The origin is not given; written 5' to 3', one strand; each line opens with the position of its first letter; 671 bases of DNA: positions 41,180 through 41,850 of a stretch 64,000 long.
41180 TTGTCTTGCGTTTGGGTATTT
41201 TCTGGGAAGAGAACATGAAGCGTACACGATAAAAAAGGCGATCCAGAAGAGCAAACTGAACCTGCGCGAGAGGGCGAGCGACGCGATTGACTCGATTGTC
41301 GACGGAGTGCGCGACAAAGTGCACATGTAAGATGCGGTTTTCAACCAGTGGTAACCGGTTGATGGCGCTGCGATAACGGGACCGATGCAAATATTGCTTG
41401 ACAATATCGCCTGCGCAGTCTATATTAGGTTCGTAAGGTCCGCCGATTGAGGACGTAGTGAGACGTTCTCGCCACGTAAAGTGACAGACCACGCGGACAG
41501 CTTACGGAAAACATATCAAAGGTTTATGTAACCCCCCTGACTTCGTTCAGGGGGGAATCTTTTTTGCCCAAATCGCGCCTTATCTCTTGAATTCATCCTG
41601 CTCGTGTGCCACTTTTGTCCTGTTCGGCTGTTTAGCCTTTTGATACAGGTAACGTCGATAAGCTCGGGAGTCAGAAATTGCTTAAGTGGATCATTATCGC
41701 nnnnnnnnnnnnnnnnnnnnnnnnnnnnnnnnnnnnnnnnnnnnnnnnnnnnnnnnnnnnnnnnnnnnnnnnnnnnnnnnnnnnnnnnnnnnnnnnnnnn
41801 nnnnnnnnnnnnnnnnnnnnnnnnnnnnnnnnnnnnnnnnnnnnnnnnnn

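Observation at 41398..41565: Orphan transcription unit: perfect promoter + ~130-nt structured RNA + strong intrinsic terminator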

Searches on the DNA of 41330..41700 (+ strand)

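Call 4: search_rna_families(source=window, start=41330, end=41700, threshold=evalue, max_evalue=10, show_alignments=3)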
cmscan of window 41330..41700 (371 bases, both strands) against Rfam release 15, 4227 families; matches with E-value up to 10: 1.
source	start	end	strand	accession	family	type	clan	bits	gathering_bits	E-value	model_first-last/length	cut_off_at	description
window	41523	41602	-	RF02987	GA-cis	Gene; sRNA;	-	15.6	34.7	1.1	1-88/88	no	GA-cis RNA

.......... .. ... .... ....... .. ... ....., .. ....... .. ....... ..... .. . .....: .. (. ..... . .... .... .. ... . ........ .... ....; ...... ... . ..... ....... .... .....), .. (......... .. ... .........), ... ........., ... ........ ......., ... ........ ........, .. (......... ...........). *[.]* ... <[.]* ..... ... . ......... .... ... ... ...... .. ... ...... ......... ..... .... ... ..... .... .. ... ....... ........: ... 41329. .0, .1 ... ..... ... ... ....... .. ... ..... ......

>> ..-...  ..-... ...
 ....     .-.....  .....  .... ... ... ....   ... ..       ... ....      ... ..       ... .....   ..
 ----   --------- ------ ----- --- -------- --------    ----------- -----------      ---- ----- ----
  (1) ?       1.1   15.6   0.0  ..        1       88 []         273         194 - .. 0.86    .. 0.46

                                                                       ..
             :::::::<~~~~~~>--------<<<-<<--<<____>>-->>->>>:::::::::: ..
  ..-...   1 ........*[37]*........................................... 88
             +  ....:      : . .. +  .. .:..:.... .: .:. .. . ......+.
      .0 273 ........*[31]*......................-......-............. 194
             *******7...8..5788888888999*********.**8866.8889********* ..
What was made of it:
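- On Any Rfam 15 family (including SRP, 6S, RNase P, tmRNA, Y RNA/YrlA, all riboswitch classes, and the FCB-group motifs): A scan of 41330..41700 at E<=10 gives only GA-cis on the opposite strand, at 15.6 bits against a threshold of 34.7; this is the terminator hairpin (call 4).
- Closest known: Purine-type riboswitch aptamer. Different: There is no CM hit at E<=10 (call 4).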

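Call 19: build_rna_model(alignment_id=A3)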
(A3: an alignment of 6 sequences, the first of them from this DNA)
Model R1 built from alignment A3 (6 sequences, 143 columns); structure: RNAalifold consensus.
model positions 137; base pairs 26; branch points 2; effective number of sequences 2.32; information 0.59 bits per position. Calibrated on 0.2 Mb of random sequence (short: E-values are rough).
structure used (alignment columns):
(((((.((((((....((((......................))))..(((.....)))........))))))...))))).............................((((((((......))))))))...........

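Call 20: search_with_rna_model(model_id=R1, sources=[window, L002, L003, L004, L005, L006, L007, L008, L009, L010, L011, L012, L013, L014, L015, L016, L017, L018, L019, L020, L021, L022, L023, L024, L025, L026, L027, L028], max_evalue=5, make_alignment=true)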
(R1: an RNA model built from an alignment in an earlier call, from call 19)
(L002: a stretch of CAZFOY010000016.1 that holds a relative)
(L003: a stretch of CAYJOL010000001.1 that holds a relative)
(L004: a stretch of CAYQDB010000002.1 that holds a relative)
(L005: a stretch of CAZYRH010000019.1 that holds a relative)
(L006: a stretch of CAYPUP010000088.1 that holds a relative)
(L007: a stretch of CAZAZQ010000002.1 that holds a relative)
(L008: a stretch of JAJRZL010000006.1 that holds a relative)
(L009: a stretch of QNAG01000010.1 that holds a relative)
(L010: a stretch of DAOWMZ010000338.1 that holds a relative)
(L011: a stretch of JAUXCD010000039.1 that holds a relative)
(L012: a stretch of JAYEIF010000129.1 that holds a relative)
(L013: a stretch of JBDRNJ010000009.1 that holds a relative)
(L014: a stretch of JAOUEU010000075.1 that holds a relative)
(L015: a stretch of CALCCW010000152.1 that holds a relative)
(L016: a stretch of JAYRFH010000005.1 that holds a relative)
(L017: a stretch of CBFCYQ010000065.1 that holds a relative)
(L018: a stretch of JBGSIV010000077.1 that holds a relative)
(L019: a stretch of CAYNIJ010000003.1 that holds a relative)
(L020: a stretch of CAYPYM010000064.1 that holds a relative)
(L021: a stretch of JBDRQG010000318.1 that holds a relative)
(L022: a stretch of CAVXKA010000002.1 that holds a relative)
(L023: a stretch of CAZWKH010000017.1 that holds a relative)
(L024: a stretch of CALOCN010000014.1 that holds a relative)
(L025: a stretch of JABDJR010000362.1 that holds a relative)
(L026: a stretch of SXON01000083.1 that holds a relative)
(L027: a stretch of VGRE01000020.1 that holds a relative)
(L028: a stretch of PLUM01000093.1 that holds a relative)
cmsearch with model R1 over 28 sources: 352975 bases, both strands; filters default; matches with E-value up to 5: 17.
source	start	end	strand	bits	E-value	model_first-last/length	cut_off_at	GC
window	41433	41565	+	135.5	5.5e-31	1-137/137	no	0.5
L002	4779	4910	-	131.5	5.5e-30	1-137/137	no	0.52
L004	7942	8078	-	126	1.3e-28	1-137/137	no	0.55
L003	3033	3166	-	124.9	2.4e-28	1-137/137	no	0.49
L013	8702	8836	-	124.3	3.4e-28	1-137/137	no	0.59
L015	4703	4831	-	91.2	5.8e-20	1-137/137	no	0.43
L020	5230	5368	-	81.2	1.8e-17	1-137/137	no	0.6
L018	13193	13325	-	69.3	1.6e-14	1-137/137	no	0.58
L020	2063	2199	-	47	5.7e-09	1-137/137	no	0.58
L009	5862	5941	+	23.7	0.0037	1-137/137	no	0.43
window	49846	49910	+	19.6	0.038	1-137/137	no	0.45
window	49868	49938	-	17.5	0.13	1-137/137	no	0.41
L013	8705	8734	+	16.8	0.19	98-126/137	no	0.7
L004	7915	7985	+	15.6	0.39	1-137/137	no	0.37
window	34165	34240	+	14.2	0.85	1-137/137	no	0.41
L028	661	758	-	12.3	2.6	1-137/137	no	0.54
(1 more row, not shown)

Alignment A4: 17 matches aligned to the model, 188 columns, each read 5' to 3' on its own strand. Consensus structure (alignment columns), stored with it:
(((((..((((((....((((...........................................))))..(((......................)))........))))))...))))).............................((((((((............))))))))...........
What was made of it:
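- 41433..41565 (+): Whole predicted RNA, about 133 nt. The 5' end is inferred from the promoter geometry and not mapped. The covariance model match spans the full model length (135.5 bits, call 20).
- Two divergent paralogues occur in one genome (L020, call 20), as in many sRNA families.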

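Call 25: search_with_rna_model(model_id=R1, sources=[L029, L030, L031, L032, L033, L034, L035, L036, L037, L038, L039, L040, L041, L042, L043, L044, L045, L046, L047, L048, L049, L050, L051, L052, L053, L054, L055, L056, L057, L058, L059], max_evalue=1)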
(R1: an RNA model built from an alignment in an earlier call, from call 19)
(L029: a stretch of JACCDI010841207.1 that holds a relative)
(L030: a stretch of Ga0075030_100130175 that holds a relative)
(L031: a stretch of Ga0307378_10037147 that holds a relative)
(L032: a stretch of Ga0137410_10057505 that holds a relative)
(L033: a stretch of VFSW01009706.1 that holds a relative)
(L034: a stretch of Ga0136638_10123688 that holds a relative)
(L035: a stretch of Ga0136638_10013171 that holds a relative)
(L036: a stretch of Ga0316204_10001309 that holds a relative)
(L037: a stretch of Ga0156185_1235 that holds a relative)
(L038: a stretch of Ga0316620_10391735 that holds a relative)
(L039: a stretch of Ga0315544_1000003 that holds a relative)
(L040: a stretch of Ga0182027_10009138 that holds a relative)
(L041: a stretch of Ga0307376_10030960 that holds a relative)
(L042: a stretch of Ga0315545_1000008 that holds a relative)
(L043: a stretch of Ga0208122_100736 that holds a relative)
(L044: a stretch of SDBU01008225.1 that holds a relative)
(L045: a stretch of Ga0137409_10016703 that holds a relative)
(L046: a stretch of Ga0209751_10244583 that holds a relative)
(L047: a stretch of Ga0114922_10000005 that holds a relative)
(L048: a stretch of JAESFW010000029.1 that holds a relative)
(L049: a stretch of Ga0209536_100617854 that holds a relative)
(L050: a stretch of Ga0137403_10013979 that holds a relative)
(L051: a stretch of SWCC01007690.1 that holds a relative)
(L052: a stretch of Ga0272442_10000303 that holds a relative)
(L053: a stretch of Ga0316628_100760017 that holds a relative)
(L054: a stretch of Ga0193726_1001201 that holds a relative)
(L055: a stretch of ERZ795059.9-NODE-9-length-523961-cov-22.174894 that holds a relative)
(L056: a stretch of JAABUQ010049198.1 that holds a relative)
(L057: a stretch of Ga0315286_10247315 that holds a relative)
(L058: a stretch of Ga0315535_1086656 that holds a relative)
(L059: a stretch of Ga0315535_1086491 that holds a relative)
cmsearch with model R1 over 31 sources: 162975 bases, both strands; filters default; matches with E-value up to 1: 14.
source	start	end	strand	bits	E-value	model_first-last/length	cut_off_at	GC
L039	186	322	+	126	6.1e-29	1-137/137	no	0.55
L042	3233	3369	-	126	6.1e-29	1-137/137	no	0.55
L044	7911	8045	-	117.5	8e-27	1-137/137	no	0.61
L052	10434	10566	-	87.5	2.2e-19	1-137/137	no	0.5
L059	80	218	-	81.2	8.3e-18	1-137/137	no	0.6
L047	858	996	+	77.8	5.9e-17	1-137/137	no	0.59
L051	847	991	-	71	2.9e-15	1-137/137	no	0.51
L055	5712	5847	-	65.2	7.9e-14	1-137/137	no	0.6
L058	187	323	+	48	1.5e-09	1-137/137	no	0.59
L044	7914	7943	+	16.8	0.088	98-126/137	no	0.7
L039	279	349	-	15.6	0.18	1-137/137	no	0.37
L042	3206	3276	+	15.6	0.18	1-137/137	no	0.37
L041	2791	2857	+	15.4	0.2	1-137/137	no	0.51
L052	10442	10466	+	15.3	0.22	102-126/137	no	0.72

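Call 26: search_with_rna_model(model_id=R1, sources=[window, L002, L003, L004, L013, L015, L018, L020, L039, L042, L044, L047, L051, L052, L055, L058, L059], max_evalue=0.000001, make_alignment=true)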
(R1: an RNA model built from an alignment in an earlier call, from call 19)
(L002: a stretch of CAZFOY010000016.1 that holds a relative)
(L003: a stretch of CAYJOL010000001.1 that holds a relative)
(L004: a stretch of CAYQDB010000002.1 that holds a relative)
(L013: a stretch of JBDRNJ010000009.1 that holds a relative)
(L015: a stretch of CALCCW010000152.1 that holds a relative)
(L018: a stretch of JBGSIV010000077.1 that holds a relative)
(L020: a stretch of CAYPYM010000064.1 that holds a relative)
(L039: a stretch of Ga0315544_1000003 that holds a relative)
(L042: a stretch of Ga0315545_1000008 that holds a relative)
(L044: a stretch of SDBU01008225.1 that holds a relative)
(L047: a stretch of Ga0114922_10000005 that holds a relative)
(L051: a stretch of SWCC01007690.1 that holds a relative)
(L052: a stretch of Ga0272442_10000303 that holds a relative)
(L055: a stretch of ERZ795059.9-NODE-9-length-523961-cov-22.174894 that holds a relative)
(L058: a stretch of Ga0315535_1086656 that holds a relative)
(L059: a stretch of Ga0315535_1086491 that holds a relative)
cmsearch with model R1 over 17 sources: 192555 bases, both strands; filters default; matches with E-value up to 0.000001: 18.
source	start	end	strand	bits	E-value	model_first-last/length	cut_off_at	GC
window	41433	41565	+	135.5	3e-31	1-137/137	no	0.5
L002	4779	4910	-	131.5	3e-30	1-137/137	no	0.52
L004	7942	8078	-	126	7.2e-29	1-137/137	no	0.55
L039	186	322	+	126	7.2e-29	1-137/137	no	0.55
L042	3233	3369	-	126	7.2e-29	1-137/137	no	0.55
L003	3033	3166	-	124.9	1.3e-28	1-137/137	no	0.49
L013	8702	8836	-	124.3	1.8e-28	1-137/137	no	0.59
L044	7911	8045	-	117.5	9.4e-27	1-137/137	no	0.61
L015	4703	4831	-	91.2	3.2e-20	1-137/137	no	0.43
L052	10434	10566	-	87.5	2.6e-19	1-137/137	no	0.5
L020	5230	5368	-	81.2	9.8e-18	1-137/137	no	0.6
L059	80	218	-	81.2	9.8e-18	1-137/137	no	0.6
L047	858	996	+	77.8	7e-17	1-137/137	no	0.59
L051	847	991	-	71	3.4e-15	1-137/137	no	0.51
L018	13193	13325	-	69.3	8.9e-15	1-137/137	no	0.58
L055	5712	5847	-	65.2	9.4e-14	1-137/137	no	0.6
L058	187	323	+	48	1.8e-09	1-137/137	no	0.59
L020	2063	2199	-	47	3.1e-09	1-137/137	no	0.58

Alignment A5: 18 matches aligned to the model, 157 columns, each read 5' to 3' on its own strand. Consensus structure (alignment columns), stored with it:
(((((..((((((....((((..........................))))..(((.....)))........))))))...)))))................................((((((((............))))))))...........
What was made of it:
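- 18 homologues, 15 distinct, score 47-135 bits (calls 20, 25, 26).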

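Call 39: build_rna_model(alignment_id=A5, structure=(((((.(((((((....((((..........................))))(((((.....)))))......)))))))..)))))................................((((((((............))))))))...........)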
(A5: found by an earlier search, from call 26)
Model R2 built from alignment A5 (18 sequences, 157 columns); structure: as given.
model positions 137; base pairs 29; branch points 2; effective number of sequences 3.31; information 0.59 bits per position. Calibrated on 0.2 Mb of random sequence (short: E-values are rough).
structure used (alignment columns):
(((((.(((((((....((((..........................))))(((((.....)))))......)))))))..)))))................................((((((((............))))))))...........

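Call 40: search_with_rna_model(model_id=R2, sources=[window, L005, L006, L007, L008, L009, L010, L011, L012, L014, L016, L017, L019, L021, L022, L023, L024, L025, L026, L027, L028, L029, L030, L031, L032, L033, L034, L035, L036, L037, L038, L040, L041, L043, L045, L046, L048, L049, L050, L053, L054, L056, L057], max_evalue=1)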
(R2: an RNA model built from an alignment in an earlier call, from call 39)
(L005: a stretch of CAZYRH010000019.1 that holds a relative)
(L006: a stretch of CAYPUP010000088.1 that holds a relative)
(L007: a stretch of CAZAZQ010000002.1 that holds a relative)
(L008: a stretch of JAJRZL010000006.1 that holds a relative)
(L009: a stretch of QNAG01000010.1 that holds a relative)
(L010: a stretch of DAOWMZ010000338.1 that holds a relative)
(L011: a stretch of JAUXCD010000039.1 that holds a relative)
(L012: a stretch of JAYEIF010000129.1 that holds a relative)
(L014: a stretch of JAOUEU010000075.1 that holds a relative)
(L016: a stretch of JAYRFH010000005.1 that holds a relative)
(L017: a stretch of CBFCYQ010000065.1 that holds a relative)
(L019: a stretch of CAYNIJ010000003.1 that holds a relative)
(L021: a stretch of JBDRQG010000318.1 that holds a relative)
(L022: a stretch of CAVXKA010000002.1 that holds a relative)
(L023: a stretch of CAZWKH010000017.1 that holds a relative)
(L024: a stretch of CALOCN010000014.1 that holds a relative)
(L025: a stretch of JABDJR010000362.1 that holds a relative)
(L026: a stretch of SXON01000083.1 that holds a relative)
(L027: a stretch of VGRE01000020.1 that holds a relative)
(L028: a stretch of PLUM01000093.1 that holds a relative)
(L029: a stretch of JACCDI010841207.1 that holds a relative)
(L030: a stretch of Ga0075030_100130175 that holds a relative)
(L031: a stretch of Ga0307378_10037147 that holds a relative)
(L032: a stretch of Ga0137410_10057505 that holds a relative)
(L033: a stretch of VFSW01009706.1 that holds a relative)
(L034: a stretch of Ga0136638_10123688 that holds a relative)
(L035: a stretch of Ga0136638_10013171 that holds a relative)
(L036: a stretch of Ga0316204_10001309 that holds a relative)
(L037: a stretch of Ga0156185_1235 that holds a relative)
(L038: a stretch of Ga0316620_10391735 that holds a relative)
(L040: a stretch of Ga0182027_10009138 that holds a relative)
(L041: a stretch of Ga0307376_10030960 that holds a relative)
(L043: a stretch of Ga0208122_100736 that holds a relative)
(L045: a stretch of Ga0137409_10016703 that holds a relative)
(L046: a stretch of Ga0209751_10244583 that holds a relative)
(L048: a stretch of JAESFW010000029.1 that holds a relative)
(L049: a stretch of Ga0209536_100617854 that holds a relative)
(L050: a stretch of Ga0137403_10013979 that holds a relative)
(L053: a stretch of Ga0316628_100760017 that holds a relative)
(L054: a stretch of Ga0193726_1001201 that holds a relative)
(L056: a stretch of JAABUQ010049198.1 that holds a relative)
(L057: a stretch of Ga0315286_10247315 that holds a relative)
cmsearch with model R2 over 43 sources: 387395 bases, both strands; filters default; matches with E-value up to 1: 8.
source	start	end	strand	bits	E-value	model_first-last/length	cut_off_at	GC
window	41433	41565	+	111.9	1.1e-23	1-137/137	no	0.5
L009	5862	5940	+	24.5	0.0038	1-137/137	no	0.43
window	49868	49966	-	21.8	0.016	1-137/137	no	0.39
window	49821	49910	+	19.7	0.051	1-137/137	no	0.48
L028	661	780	-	19.7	0.051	1-137/137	no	0.54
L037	4650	4734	+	18.9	0.078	1-137/137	no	0.47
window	34165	34241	+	14.7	0.76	1-137/137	no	0.42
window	51387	51513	-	14.4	0.89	1-137/137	no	0.52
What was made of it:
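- Tried and rejected: The improved model R2 found none in the other 42 loci (call 40).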
